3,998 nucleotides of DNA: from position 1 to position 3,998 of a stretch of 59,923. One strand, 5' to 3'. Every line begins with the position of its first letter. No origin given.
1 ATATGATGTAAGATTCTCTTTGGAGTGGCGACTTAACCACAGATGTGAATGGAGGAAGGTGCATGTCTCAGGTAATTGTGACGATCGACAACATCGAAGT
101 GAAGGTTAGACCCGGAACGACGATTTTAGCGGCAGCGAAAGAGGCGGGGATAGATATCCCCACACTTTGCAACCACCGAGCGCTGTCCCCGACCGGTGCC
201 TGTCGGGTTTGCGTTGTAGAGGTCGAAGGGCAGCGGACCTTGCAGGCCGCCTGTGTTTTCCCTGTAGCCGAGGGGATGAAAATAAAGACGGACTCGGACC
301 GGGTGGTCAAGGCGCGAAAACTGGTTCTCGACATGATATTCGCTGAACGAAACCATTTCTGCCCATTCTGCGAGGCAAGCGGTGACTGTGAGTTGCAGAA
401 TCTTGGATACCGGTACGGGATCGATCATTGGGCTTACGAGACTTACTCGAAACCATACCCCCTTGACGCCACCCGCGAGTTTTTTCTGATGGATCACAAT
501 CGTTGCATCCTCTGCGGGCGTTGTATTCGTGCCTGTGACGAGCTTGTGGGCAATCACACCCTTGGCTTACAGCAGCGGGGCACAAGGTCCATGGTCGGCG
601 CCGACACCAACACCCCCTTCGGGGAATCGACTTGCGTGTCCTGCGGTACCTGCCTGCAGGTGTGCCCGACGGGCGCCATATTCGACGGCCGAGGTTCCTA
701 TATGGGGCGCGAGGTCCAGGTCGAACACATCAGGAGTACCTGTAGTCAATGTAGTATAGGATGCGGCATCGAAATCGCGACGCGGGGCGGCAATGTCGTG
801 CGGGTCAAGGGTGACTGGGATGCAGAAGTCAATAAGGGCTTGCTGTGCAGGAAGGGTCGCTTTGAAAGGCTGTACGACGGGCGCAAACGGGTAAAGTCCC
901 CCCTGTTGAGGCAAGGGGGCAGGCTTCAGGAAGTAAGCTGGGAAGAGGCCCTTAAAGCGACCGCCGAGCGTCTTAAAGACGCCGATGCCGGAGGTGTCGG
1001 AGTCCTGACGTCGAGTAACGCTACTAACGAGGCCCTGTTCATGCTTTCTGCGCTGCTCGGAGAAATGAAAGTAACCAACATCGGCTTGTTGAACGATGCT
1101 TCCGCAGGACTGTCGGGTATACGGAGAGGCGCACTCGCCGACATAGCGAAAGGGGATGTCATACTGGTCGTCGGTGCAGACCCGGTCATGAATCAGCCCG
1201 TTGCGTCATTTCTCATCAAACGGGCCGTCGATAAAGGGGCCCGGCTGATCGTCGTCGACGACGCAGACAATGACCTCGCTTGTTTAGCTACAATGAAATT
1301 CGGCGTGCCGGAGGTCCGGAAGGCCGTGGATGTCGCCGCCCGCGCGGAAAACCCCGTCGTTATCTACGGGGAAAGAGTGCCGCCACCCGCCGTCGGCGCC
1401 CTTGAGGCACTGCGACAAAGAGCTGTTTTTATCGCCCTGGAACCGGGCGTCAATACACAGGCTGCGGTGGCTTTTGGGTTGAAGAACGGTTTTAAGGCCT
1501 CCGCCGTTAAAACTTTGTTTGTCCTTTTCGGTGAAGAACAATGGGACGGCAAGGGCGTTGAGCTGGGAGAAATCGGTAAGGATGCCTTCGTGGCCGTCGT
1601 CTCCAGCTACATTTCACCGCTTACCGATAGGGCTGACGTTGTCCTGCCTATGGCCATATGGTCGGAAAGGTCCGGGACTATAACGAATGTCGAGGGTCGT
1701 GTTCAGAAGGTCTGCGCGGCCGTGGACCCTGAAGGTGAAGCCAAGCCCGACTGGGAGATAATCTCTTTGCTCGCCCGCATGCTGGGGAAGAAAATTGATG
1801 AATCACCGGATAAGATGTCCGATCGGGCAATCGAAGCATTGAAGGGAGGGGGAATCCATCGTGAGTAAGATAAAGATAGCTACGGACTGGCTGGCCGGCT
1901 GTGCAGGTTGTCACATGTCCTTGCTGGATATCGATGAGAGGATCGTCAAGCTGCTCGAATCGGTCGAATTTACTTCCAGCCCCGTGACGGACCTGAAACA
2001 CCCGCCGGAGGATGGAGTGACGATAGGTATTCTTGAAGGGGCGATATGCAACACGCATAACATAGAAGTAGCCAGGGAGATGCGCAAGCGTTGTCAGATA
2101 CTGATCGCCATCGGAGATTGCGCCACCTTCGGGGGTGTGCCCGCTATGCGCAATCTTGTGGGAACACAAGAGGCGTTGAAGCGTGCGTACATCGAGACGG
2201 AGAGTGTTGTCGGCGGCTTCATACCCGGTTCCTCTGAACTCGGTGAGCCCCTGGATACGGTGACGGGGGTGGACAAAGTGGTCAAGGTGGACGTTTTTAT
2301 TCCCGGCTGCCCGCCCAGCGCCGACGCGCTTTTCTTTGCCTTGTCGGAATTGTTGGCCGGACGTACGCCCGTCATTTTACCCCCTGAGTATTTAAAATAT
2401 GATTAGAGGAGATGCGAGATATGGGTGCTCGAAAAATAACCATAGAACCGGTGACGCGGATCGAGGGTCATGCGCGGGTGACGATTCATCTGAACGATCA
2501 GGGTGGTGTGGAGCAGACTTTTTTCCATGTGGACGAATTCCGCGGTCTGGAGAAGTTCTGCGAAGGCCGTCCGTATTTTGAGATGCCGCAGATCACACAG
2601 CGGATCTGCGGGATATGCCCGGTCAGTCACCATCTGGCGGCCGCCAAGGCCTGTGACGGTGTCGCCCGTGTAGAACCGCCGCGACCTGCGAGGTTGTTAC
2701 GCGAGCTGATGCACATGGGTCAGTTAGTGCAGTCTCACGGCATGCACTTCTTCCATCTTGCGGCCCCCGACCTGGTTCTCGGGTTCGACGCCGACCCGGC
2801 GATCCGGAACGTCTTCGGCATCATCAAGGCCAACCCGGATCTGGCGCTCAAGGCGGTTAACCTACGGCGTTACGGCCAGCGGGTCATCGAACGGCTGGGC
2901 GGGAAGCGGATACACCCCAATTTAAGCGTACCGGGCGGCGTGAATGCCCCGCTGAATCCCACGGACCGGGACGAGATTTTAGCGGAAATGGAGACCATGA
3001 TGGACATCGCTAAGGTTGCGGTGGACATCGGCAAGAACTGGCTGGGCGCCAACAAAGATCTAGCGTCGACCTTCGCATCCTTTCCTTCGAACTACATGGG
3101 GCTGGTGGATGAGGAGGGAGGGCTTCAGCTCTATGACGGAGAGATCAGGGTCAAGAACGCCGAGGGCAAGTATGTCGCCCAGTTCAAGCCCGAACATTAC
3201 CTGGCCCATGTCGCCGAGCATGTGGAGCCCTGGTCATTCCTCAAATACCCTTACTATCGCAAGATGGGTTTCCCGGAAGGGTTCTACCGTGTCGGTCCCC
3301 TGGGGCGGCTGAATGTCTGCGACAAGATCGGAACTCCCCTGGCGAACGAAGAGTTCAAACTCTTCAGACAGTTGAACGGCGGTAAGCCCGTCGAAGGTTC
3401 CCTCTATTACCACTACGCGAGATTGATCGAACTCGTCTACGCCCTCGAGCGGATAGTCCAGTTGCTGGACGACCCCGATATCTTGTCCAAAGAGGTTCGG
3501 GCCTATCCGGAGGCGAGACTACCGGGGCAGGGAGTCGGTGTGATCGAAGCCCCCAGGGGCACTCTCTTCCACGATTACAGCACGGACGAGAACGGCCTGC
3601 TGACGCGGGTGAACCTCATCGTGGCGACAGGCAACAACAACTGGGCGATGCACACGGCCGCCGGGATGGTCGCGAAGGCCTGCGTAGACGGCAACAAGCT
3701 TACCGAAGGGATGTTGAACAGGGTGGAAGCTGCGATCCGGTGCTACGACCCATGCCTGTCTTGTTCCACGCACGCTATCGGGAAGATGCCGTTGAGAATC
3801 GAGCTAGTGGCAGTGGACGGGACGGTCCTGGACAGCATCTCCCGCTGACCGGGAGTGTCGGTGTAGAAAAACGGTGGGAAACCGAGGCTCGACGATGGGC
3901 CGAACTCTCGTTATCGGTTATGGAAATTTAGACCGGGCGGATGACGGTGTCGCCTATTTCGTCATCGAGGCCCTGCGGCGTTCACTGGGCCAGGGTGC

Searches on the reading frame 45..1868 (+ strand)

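Call 56: search_protein_families(library=pfam, proteins=[window:45-1868:+], max_evalue=0.000001)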
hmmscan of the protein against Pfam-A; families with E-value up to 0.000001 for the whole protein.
window:45-1868:+ (607 aa): 8 families
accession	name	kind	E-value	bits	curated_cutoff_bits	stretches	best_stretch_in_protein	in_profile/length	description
PF00384.28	Molybdopterin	-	1.5e-34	120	24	2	483-577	254-351/353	Molybdopterin oxidoreductase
PF13510.11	Fer2_4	-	1.3e-22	80.1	22.8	1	9-84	3-81/82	2Fe-2S iron-sulfur cluster binding domain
PF04879.21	Molybdop_Fe4S4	-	7.6e-15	55.1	22.7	1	229-273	4-48/55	Molybdopterin oxidoreductase Fe4S4 domain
PF10588.14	NADH-G_4Fe-4S_3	-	3.2e-14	52.6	27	1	91-128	1-38/40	NADH-ubiquinone oxidoreductase-G iron-sulfur binding region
PF22117.2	Fer4_Nqo3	-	2.2e-09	37.8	27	1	149-212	6-66/67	NADH-quinone oxidoreductase subunit 3, ferredoxin-like domain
PF12838.12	Fer4_7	-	6.8e-09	36.5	27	1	153-211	1-52/52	4Fe-4S dicluster domain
PF00111.32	Fer2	-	8.3e-09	35.7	21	1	16-63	7-50/77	2Fe-2S iron-sulfur cluster binding domain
PF00037.32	Fer4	-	3.4e-07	30.2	21.1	0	194-212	5-23/24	4Fe-4S binding domain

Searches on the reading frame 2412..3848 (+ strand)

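Call 56: search_protein_families(library=pfam, proteins=[window:2412-3848:+], max_evalue=0.000001)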
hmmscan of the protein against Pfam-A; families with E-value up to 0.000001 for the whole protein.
window:2412-3848:+ (478 aa): 1 family
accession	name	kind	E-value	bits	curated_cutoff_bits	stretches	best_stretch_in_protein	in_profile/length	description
PF00374.24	NiFeSe_Hases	-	2.1e-34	119.8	25.8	2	44-122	1-79/508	Nickel-dependent hydrogenase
